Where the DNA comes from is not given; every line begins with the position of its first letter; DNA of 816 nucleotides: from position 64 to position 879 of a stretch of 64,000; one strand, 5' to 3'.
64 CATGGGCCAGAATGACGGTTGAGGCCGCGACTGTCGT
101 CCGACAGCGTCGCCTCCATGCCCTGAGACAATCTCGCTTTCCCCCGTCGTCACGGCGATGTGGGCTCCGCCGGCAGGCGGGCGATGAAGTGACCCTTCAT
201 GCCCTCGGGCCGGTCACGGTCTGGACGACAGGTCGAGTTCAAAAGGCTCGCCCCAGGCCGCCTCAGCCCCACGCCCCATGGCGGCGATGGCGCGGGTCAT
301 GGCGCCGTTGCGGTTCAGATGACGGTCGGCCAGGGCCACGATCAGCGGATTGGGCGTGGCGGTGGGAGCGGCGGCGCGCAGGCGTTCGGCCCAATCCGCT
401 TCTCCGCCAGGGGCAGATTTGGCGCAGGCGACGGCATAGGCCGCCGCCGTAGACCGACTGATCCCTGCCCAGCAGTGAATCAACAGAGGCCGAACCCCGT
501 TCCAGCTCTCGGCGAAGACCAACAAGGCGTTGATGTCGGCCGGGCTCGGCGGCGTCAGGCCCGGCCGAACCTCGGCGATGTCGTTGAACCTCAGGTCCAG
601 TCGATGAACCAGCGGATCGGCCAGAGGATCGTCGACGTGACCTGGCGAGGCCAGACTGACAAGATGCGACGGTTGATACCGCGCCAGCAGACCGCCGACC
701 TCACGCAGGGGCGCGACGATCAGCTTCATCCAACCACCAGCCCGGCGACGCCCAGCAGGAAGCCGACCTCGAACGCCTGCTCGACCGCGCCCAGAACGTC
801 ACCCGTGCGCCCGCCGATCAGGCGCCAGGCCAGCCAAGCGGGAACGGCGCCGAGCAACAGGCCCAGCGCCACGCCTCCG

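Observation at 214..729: CX5R phosphatase coupled to cobS: candidate non-orthologous replacement of CobC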

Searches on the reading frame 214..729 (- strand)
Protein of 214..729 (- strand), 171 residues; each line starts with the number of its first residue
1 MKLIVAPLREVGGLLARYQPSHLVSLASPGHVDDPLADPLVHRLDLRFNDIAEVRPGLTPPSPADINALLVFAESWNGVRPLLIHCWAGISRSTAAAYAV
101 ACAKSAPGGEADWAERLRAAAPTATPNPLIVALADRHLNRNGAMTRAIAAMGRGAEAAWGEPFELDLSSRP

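Call 3: search_protein_families(library=pfam, proteins=[window:214-729:-], max_evalue=0.01)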
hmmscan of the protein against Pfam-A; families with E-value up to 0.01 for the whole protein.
window:214-729:- (171 aa): 0 families

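Call 4: search_protein_families(library=ncbifam, proteins=[window:214-729:-], max_evalue=0.01)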
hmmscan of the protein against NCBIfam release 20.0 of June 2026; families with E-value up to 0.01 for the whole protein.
window:214-729:- (171 aa): 0 families

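Call 6: find_homologous_proteins(query=window:214-729:-, max_evalue=0.001)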
Query window:214-729:- (171 aa): 3807 proteins with E <= 0.001 among 4760 candidates; the best 120 are listed.
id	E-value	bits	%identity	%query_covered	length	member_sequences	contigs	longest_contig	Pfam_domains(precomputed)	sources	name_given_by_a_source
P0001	4.0e-107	374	100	100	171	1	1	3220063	-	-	-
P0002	2.7e-81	290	78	98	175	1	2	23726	-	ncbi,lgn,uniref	ncbi:hypothetical protein [Brevundimonas sp.]|uniref:tyrosine phosphatase family protein n=1 Tax=Bre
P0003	2.4e-80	286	79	98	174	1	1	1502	-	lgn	-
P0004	4.1e-79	282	78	98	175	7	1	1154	-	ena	-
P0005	4.6e-79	282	78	99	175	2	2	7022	-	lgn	-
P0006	4.7e-79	282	78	99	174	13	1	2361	-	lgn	-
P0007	1.3e-78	281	77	98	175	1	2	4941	-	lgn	-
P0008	2.1e-78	280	78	98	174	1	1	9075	-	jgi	-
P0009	2.6e-78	280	77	98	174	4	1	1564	-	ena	-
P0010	2.9e-78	280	77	98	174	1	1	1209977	-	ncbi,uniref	ncbi:tyrosine phosphatase family protein [Brevundimonas sp. NPDC090276]|uniref:tyrosine phosphatase 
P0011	3.4e-78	279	77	98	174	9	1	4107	-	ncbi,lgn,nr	ncbi:MAG TPA: hypothetical protein VLZ51_00490 [Brevundimonas sp.]|nr:hypothetical protein [Brevundi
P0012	6.3e-78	279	77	98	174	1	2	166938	-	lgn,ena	-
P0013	9.1e-78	278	77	99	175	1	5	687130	-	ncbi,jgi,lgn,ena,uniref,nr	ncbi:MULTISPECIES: tyrosine phosphatase family protein [unclassified Brevundimonas]|uniref:tyrosine 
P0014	1.1e-77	278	76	99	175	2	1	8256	-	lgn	-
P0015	1.2e-77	278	77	98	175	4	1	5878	-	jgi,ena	jgi:predicted protein tyrosine phosphatase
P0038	5.2e-74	266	74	98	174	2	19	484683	-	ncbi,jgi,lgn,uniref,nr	ncbi:tyrosine phosphatase family protein [Brevundimonas sp. NPDC003935]|uniref:tyrosine phosphatase 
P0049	5.6e-72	259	73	98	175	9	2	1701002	-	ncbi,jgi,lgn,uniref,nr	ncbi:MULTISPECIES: tyrosine phosphatase family protein [unclassified Brevundimonas]|uniref:tyrosine 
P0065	3.6e-62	227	66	99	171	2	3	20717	-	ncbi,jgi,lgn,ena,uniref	ncbi:tyrosine phosphatase family protein [Brevundimonas diminuta]|uniref:tyrosine phosphatase family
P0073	3.8e-61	224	65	99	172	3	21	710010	-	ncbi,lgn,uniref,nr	ncbi:protein tyrosine phosphatase [Brevundimonas diminuta]|uniref:tyrosine phosphatase family protei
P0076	4.1e-61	224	65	99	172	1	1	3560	PF22785.2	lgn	-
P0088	7.6e-60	220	64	99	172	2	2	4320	PF22785.2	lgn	-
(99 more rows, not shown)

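Call 7: search_solved_structures(query=window:214-729:-, max_evalue=10, show_alignments=3)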
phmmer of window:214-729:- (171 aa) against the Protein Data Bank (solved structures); distinct sequences matched with E-value up to 10: 18.
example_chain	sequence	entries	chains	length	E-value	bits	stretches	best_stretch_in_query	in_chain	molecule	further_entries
1yz4_A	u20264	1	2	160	0.013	18.7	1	82-128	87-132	dual specificity phosphatase-like 15 isoform a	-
7d7s_A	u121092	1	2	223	0.22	14.7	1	104-164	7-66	Protein Nef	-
7ncy_A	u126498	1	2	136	0.51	13.5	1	73-99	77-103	Dual specificity phosphatase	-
4yr8_G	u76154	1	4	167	0.71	13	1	76-127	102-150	Dual specificity protein phosphatase 16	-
3m4u_A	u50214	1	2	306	0.84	12.8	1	59-99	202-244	Tyrosine specific protein phosphatase, putative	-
9y55_A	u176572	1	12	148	0.84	12.8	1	79-127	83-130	Dual specificity protein phosphatase 10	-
2oud_A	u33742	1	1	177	1.1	12.5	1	79-129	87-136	Dual specificity protein phosphatase 10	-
25xa_A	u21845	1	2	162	1.2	12.3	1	56-107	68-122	Dual specificity protein phosphatase family protein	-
9e9l_A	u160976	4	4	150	1.4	12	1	56-124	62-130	ShufPTP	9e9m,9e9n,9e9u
8gz4_A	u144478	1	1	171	1.6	11.9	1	68-105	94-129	Dual specificity protein phosphatase H1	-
2p4d_A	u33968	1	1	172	1.7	11.8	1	68-105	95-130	Dual specificity protein phosphatase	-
9bpn_A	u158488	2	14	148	2.1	11.5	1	79-101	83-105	Dual specificity protein phosphatase 10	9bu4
7y4b_A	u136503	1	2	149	2.2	11.4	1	79-100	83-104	Dual specificity protein phosphatase 10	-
1zzw_A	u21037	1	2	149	2.2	11.4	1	79-100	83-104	Dual specificity protein phosphatase 10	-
7y4c_A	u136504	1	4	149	2.2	11.4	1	79-100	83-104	Dual specificity protein phosphatase 10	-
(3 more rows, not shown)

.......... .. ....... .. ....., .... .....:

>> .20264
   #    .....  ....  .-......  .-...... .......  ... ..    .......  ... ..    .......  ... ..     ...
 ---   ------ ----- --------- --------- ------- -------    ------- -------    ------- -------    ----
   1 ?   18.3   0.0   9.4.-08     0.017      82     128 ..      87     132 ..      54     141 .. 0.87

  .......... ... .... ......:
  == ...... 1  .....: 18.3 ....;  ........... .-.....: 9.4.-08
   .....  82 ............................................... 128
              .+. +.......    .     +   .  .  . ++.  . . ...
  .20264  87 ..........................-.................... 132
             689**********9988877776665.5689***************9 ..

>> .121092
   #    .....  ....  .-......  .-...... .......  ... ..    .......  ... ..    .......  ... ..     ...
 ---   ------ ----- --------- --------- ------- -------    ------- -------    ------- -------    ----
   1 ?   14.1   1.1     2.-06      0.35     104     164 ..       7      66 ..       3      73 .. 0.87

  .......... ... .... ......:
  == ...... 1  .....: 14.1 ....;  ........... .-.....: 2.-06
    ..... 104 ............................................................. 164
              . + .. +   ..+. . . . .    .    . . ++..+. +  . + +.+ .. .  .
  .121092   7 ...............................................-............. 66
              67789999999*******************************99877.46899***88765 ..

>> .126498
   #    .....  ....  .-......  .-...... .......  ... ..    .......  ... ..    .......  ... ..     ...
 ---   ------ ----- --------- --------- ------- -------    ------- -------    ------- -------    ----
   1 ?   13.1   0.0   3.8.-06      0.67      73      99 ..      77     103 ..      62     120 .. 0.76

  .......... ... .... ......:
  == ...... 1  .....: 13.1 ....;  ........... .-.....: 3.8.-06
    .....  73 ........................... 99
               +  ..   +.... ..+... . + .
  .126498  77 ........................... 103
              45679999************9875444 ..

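Call 8: search_protein_families(library=pfam, proteins=[window:214-729:-], max_evalue=10)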
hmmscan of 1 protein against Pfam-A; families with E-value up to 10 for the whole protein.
window:214-729:- (171 aa): 4 families
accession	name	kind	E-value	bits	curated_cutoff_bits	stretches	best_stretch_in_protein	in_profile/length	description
PF00102.32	Y_phosphatase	-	0.023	14.8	20.9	1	60-104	148-194/234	Protein-tyrosine phosphatase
PF00782.25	DSPc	-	0.05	13.8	33.5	1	81-96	75-90/133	Dual specificity phosphatase, catalytic domain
PF14566.11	PTPlike_phytase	-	0.12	12.9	27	1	60-97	114-151/158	Inositol hexakisphosphate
PF22741.1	PTP-NADK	-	0.14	12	27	1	59-95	88-123/163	DSP-PTPase phosphatase fused to NAD+ Kinase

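Call 15: find_related_loci(query=A1, collection=genome_contigs, flank=10000)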
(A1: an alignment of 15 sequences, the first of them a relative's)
Query A1 (171 aa) in genome_contigs; peptide patterns used: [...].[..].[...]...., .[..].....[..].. (x = any residue, [..] = any of these).
600 stretches matched a pattern (row limit reached: there are more); 588 encode a relative of the query (tblastn E <= 1e-3); the best 80 are kept; 80 distinct loci.
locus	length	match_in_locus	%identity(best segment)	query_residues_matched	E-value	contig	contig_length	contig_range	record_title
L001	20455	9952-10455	78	1-168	2e-84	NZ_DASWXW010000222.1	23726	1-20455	MAG: Brevundimonas sp. isolate SMAG_U3695 k141_766002, whole genome shotgun sequence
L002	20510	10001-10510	77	1-170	4e-81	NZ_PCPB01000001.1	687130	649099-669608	Brevundimonas sp. MYb52 MYb52_1, whole genome shotgun sequence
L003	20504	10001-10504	78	1-168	3e-81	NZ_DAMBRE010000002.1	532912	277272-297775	MAG: Brevundimonas sp. isolate CTOTU49179 NODE_6_length_532912_cov_9.287216, whole genome shotgun sequence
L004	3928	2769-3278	75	1-170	5e-79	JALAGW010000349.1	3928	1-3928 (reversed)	MAG: Brevundimonas sp. isolate feces_ps_bin.16 k141_46943, whole genome shotgun sequence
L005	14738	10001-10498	66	1-169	6e-66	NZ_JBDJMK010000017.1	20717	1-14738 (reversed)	Brevundimonas diminuta strain TWI642 contig00017, whole genome shotgun sequence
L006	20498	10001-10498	66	1-169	4e-65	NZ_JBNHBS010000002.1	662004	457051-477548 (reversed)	Brevundimonas diminuta strain BD39 NODE_2_length_662004_cov_33.201324, whole genome shotgun sequence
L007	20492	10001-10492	66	3-169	8e-64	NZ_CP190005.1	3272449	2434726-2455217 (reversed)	Brevundimonas diminuta strain SCAU 5 chromosome, complete genome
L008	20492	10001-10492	65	1-167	3e-62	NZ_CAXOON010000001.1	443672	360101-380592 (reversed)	Brevundimonas vancanneytii strain FFDD-71982-L1067 isolate FFDD_71982-L1067 FFDD_71982-L1067.1:1, whole genome shotgun s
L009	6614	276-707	67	23-169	6e-56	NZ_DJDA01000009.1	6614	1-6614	MAG: Brevundimonas sp. UBA5936 UBA5936_contig_1030, whole genome shotgun sequence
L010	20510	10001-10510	74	1-170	5e-78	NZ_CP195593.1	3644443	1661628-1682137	Brevundimonas sp. CEF1 chromosome, complete genome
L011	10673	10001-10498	67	1-169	2e-51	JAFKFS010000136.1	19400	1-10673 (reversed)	MAG: Bordetella sp. isolate SCN18_25_8_15_R2_B_69_14 SCN18_25_8_15_R2_B_scaffold_1630, whole genome shotgun sequence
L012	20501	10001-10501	55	1-165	3e-49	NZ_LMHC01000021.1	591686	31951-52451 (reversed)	Caulobacter sp. Root655 contig_3, whole genome shotgun sequence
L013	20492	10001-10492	56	1-167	3e-49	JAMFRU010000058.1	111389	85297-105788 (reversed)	MAG: Acidocella sp. isolate NGEE_A_bin42 k127_776159, whole genome shotgun sequence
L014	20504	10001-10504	49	1-167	7e-46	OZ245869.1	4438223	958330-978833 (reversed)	MAG: Rhodospirillaceae bacterium isolate 854fa619-c004-408a-a656-9f0e241f57ae genome assembly, chromosome: 1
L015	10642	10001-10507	52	2-169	3e-45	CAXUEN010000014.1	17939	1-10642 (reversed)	MAG TPA_asm: uncultured Caulobacteraceae bacterium isolate public_SRR14722221_metawrap_bin.1 genome assembly, contig: pu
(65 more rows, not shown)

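Call 21: predict_structure(alignment_id=A1)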
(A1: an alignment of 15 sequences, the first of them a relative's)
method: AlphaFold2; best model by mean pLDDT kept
length: 171 residues; sequences in the alignment: 15
mean_pLDDT: 90.7   pTM: 0.90
mean pLDDT of the five models: 90.7, 90.5, 90.2, 87.7, 84.7
residues with pLDDT >= 90: 128; 70-90: 30; 50-70: 13; < 50: 0
segments of 3 or more residues with pLDDT < 50: none
pLDDT, mean of each block of 10 residues (from residue 1): 93 92 92 61 92 90 98 95 91 96 96 96 93 98 97 77 89 55
secondary structure, 60 per line:
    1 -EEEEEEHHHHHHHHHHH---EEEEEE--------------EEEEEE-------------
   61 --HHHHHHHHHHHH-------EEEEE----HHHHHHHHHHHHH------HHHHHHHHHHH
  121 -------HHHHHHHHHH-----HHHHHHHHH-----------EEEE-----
elements in order: E2-7 H8-18 E22-27 E42-47 H63-74 E82-86 H91-103 H110-120 H128-137 H143-151 E163-166

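Call 23: search_protein_representatives(alignment_id=A1)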
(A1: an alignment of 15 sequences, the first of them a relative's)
Query: 15 sequences, 169 profile positions. Proteins with E-value up to 0.001 (for the whole library): 4687; up to 1e-10: 2213; up to 1e-30: 231. The best 150 are listed.
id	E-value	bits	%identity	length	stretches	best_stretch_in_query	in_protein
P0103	1.7e-70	252.8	-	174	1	1-165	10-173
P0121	1.4e-62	227.0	-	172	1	1-166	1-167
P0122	3.2e-61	222.6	-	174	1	1-165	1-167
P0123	8.1e-61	221.3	-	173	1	1-165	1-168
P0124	1.4e-59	217.3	-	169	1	1-166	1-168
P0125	1.8e-57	210.5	-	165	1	1-164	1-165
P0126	2.5e-57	210.0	-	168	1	1-164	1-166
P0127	1.0e-56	208.0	-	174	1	3-165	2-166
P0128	4.9e-56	205.8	-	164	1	1-164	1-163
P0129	9.7e-56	204.8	-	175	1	1-166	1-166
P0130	9.7e-55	201.6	-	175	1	1-164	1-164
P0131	2.2e-54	200.4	-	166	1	1-164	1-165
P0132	5.9e-53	195.7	-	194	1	1-166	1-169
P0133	1.1e-52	194.8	-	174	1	1-166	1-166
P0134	1.1e-51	191.6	-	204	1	3-166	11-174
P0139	3.5e-51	190.0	-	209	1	1-149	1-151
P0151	2.6e-48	180.6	-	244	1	4-166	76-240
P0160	4.8e-47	176.5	-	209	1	2-167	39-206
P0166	6.8e-46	172.8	-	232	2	53-167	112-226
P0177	5.2e-45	169.9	-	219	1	2-166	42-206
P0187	1.8e-44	168.1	-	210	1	2-165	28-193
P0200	5.5e-43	163.3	-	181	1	1-167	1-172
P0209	1.8e-42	161.7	-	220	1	4-167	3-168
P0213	4.1e-42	160.5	-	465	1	1-103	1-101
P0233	6.9e-40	153.2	-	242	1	6-167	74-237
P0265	8.0e-38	146.5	-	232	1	3-150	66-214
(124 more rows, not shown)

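Call 26: fold_search(model_id=the predicted structure, library=pdb)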
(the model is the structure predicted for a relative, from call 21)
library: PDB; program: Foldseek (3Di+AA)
matches with E <= 10: 850; with E <= 0.001: 3
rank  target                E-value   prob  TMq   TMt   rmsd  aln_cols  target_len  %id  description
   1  6lvq                  5.3e-04  1.00  0.57  0.62   5.2       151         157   18  Crystal structure of DUSP22_VO4 (released 2020-10-28)
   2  7c8s                  6.0e-04  1.00  0.57  0.62   5.2       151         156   18  Crystal structure of DUSP22 mutant_N128A (released 2020-10-28)
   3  1yz4_B                9.5e-04  1.00  0.57  0.62   9.3       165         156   21  Crystal structure of DUSP15 (released 2005-11-01)
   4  6l1s                  1.1e-03  1.00  0.57  0.62   5.2       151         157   18  Crystal structure of DUSP22 mutant_C88S (released 2020-10-28)
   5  6mc1_B                1.2e-03  1.00  0.59  0.66   4.3       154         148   14  Structure of MAP kinase phosphatase 5 in complex with 3,3-dimethyl-1-((9-(methylthio)-5,6-dihydrothieno[3,4-h]quinazol (released 2020-08-19)
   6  4woh                  1.5e-03  1.00  0.57  0.61   5.2       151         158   18  Structure of of human dual-specificity phosphatase 22 (E24A/K28A/K30A/C88S) complexed with 4-nitrophenolphosphate (released 2015-02-18)
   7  9e9m                  1.7e-03  0.99  0.40  0.45   6.7       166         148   19  Ligand Free Putative Ancestral Protein Tyrosine Phosphatase ShufPTP - C93-Cyclic Sulfenamide - Intermediate p-loop Confo (released 2024-12-11)
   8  6mc1_D                1.8e-03  1.00  0.59  0.68   3.6       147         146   16  Structure of MAP kinase phosphatase 5 in complex with 3,3-dimethyl-1-((9-(methylthio)-5,6-dihydrothieno[3,4-h]quinazol (released 2020-08-19)
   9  6mc1_C                2.0e-03  1.00  0.53  0.60   4.2       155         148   18  Structure of MAP kinase phosphatase 5 in complex with 3,3-dimethyl-1-((9-(methylthio)-5,6-dihydrothieno[3,4-h]quinazol (released 2020-08-19)
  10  9nsb_E                2.1e-03  1.00  0.59  0.68   3.5       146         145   16  Crystal structure of an MKP5 allosteric loop mutant, S446G, in complex with an allosteric inhibitor (released 2025-07-30)
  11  6lou                  2.1e-03  1.00  0.57  0.62   5.1       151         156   17  Crystal structure of DUSP22 mutant_C88S/S93N (released 2020-10-28)
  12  6mc1_E                2.1e-03  1.00  0.53  0.61   4.1       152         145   16  Structure of MAP kinase phosphatase 5 in complex with 3,3-dimethyl-1-((9-(methylthio)-5,6-dihydrothieno[3,4-h]quinazol (released 2020-08-19)
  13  7u4r_D                2.2e-03  1.00  0.60  0.68   3.6       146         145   16  Structure of MAP kinase phosphatase 5 in complex with 3,3-dimethyl-1-((9-propyl-5,6-dihydrothieno[2,3-h]quinazolin-2-y (released 2022-10-05)
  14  5bx1                  2.2e-03  1.00  0.50  0.55   3.6       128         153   19  Crystal Structure of PRL-1 complex with compound analogy 3 (released 2016-12-21)
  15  9nsb_B                2.4e-03  1.00  0.59  0.67   4.1       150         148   15  Crystal structure of an MKP5 allosteric loop mutant, S446G, in complex with an allosteric inhibitor (released 2025-07-30)
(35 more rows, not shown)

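Call 27: find_encoding_contigs(protein=P0001, flank=10000, max_places=3)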
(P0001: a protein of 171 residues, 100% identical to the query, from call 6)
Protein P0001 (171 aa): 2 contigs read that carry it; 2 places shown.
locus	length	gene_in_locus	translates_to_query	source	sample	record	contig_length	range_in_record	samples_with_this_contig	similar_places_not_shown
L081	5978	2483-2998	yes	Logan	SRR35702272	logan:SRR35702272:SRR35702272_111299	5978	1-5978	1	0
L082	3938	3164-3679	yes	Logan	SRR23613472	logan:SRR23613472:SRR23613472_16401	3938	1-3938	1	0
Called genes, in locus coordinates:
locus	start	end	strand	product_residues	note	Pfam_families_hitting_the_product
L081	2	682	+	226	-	?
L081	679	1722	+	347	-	PF02277:DBI_PRT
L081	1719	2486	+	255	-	PF02654:CobS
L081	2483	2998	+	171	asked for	-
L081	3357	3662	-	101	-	-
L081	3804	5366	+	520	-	PF00239:Resolvase, PF07508:Recombinase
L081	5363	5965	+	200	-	PF02195:ParB_N, PF07506:RepB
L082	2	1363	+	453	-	?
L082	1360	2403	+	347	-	PF02277:DBI_PRT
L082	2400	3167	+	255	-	PF02654:CobS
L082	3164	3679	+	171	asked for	-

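Call 28: search_protein_families(library=pfam, proteins=[P0076, P0088], max_evalue=0.01)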
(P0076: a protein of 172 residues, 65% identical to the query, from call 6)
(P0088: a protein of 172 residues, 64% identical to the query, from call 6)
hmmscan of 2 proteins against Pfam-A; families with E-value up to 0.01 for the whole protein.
P0076 (172 aa): 3 families
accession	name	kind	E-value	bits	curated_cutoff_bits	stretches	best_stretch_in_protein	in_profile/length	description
PF22785.1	Tc-R-P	-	5.8e-07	30.4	27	1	41-92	41-95/106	Polymorphic toxin system, DSP-PTPase phosphatase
PF22741.1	PTP-NADK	-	0.00015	21.6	27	1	46-101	78-129/163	DSP-PTPase phosphatase fused to NAD+ Kinase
PF00782.25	DSPc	-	0.0065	16.7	33.5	0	52-93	51-90/133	Dual specificity phosphatase, catalytic domain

P0088 (172 aa): 4 families
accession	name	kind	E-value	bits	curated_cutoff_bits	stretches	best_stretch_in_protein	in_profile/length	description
PF22785.1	Tc-R-P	-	2e-05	25.5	27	1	13-95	17-100/106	Polymorphic toxin system, DSP-PTPase phosphatase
PF22741.1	PTP-NADK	-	0.00024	21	27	1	51-101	83-129/163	DSP-PTPase phosphatase fused to NAD+ Kinase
PF00782.25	DSPc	-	0.0011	19.2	33.5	1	36-94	38-93/133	Dual specificity phosphatase, catalytic domain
PF22784.1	PTP-SAK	-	0.0076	16.7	27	0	14-113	26-125/153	Swiss Army Knife protein, DSP-PTPase phosphatase domain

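Call 38: search_dna_similar(query=window:214-729:-, collection=plasmids, mode=protein, max_rows=40, max_evalue=0.001)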
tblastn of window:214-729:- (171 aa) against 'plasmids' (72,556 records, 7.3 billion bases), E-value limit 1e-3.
Records with a match: 63; places in all: 64; records where one place covers at least 80% of the query: 38.
Best place of each record, by identity: <60% 63.
By first word of the organism name: Sinorhizobium 20; Rhizobium 15; Shinella 12; Ensifer 8; Nitratireductor 4; Roseateles 1; Aureimonas 1; Methylobacterium 1; Acetobacter 1.
By predicted mobility (MOB-suite, as given by PLSDB): non-mobilizable 44; conjugative 18; mobilizable 1.
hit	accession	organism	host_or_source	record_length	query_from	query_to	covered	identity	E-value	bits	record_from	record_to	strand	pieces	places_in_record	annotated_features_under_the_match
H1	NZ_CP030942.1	Nitratireductor thuwali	-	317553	5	167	95%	48.8%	6e-21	96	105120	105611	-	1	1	protein-tyrosine phosphatase family protein | oligopeptide/dipeptide ABC transporter ATP-binding protein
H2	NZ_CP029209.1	Nitratireductor sp. OM-1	-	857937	1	163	95%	47.0%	1e-21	97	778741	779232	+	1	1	dual specificity protein phosphatase family protein | cobD: threonine-phosphate decarboxylase CobD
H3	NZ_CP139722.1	Nitratireductor rhodophyticola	Bacterial Culture,hydrothermal vent ...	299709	3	164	95%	45.8%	2e-18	88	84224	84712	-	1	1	dual specificity protein phosphatase family protein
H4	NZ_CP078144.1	Nitratireductor kimnyeongensis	Isolate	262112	1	165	96%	42.8%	1e-18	89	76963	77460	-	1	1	tyrosine protein phosphatase | cobD: threonine-phosphate decarboxylase CobD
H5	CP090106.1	Sinorhizobium meliloti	Medicago,Cell culture,Plant nodule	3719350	3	145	84%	35.9%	6e-15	78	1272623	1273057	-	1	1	tyrosine phosphatase family protein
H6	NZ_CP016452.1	Sinorhizobium sp. RAC02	Microbial isolate,Algal phycosphere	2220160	2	145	84%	35.3%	6e-9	61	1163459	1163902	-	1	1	none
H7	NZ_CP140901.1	Sinorhizobium medicae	Medicago lupulina,whole organism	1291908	2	146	85%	35.1%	4e-7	56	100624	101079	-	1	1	record has no annotation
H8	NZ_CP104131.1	Sinorhizobium sp. K101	Phaseolus vulgaris,cell ...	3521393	3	145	84%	35.2%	3e-14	76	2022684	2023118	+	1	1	none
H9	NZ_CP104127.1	Sinorhizobium sp. M103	Phaseolus vulgaris,cell ...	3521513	3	145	84%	35.2%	3e-14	76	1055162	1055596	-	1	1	none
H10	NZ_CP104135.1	Sinorhizobium sp. C101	Phaseolus vulgaris,cell ...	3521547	3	145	84%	35.2%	3e-14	76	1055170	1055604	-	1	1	none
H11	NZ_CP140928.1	Sinorhizobium medicae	Medicago lupulina,whole organism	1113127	2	146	85%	34.4%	1e-7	57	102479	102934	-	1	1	record has no annotation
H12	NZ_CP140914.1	Sinorhizobium medicae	Medicago lupulina,whole organism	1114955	2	146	85%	34.4%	1e-7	57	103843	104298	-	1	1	record has no annotation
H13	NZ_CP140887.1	Sinorhizobium medicae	Medicago lupulina,whole organism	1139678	2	146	85%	34.4%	1e-7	57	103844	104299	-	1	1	none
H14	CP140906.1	Sinorhizobium medicae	Medicago lupulina,whole organism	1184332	2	146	85%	34.4%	1e-7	57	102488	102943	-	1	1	protein-tyrosine-phosphatase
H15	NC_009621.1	Sinorhizobium medicae WSM419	-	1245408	2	146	85%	34.4%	1e-7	57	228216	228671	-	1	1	record has no annotation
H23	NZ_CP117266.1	Rhizobium tumorigenes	Rubus sp.,pure bacterial culture,Aerial ...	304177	1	145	85%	33.3%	2e-10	66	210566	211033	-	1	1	protein-tyrosine phosphatase family protein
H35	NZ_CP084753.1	Roseateles sp. XES5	Xenopus laevis,bacterial culture,swab ...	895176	1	145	85%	29.7%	1e-7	57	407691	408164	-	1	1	hypothetical protein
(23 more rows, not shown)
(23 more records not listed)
